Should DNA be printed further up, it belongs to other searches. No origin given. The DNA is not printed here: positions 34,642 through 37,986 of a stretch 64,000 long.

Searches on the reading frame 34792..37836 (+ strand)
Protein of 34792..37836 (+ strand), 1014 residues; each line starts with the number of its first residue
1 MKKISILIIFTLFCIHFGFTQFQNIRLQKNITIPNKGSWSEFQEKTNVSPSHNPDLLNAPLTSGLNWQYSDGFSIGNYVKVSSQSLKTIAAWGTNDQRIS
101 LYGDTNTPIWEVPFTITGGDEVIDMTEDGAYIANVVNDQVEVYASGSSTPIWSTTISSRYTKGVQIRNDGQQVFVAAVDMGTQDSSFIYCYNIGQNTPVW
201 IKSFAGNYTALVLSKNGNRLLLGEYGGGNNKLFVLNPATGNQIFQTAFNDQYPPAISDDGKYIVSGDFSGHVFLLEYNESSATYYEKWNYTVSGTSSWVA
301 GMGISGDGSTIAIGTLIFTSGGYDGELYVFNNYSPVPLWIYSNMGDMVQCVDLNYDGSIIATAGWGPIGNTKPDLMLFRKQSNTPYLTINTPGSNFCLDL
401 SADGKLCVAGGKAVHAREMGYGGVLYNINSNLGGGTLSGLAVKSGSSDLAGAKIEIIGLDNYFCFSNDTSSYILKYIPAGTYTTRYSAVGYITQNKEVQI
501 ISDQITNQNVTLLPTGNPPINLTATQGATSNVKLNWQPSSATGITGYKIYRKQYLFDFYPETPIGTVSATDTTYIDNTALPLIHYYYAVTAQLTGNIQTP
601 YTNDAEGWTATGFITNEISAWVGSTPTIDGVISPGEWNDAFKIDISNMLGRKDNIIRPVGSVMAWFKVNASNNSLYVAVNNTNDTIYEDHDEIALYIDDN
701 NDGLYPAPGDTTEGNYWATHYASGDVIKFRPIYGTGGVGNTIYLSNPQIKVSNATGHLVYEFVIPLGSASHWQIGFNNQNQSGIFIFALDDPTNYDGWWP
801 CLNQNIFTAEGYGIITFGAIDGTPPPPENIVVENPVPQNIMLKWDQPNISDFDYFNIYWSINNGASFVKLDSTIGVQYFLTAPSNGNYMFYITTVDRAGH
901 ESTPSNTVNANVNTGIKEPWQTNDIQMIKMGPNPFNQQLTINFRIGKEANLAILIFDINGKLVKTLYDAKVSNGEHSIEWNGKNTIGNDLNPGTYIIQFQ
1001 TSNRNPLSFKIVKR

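Call 11: search_protein_families(library=pfam, proteins=[window:34792-37836:+], max_evalue=0.01)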
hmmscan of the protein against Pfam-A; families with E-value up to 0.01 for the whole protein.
window:34792-37836:+ (1014 aa): 11 families
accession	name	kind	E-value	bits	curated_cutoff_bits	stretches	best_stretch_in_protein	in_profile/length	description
PF13860.13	FlgD_ig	-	2.7e-09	37.3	27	1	949-1003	23-77/79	FlgD Ig-like domain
PF18962.6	Por_Secre_tail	-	3.6e-08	34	27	1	932-1005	3-68/75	Secretion system C-terminal sorting domain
PF23414.1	Beta-prop_EML_2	-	8.3e-08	32.4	90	0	184-312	18-140/266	Echinoderm microtubule-associated protein second beta-propeller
PF00041.27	fn3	-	1.2e-07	32.3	25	1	826-907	2-83/84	Fibronectin type III domain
PF25174.1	Beta-prop_THOC3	-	1e-06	28.4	305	1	186-363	69-231/272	THOC3 beta-propeller domain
PF13620.12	CarboxypepD_reg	-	4.7e-06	27.3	32.3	1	437-512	2-81/82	Carboxypeptidase regulatory-like domain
PF13715.12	CarbopepD_reg_2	-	1e-05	25.9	32.2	1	444-512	8-76/88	CarboxypepD_reg-like domain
PF24807.1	WD40_CDC20-Fz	-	0.00011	22.1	200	1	187-364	32-197/292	CDC20/Fizzy WD40 domain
PF13570.13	Beta-prop_ACSF4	-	0.00075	19.4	133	0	147-282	38-167/329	Beta-alanine-activating enzyme, beta-propeller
PF00400.38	WD40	-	0.0011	19.9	27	0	290-331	5-39/39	WD domain, G-beta repeat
PF13360.13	PQQ_2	-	0.0032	17.6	27.6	0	99-250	5-148/233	Outer membrane protein assembly factor BamB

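Call 68: find_encoding_contigs(protein=window:34792-37836:+, flank=10000, max_places=10)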
Protein window:34792-37836:+ (1014 aa): 2 contigs read that carry it; 1 place shown.
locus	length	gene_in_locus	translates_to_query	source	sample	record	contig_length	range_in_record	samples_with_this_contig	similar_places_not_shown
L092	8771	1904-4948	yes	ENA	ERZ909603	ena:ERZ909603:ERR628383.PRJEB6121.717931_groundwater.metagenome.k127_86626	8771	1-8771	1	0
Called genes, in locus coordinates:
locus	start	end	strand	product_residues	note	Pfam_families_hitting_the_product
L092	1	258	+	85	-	?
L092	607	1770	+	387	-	PF17957:Big_7, PF09603:Fib_succ_major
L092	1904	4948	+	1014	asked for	PF23381:Beta-prop_IFT122_1st (faint), PF23414:Beta-prop_EML_2 (faint), PF25174:Beta-prop_THOC3 (faint), PF13620:CarboxypepD_reg (faint), PF13715:CarbopepD_reg_2 (faint), PF00041:fn3 (faint), PF13860:FlgD_ig, PF18962:Por_Secre_tail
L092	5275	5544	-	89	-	PF05016:ParE_toxin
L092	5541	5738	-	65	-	-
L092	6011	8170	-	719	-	PF10459:Peptidase_S46, PF13365:Trypsin_2 (faint)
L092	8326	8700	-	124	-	PF01042:Ribonuc_L-PSP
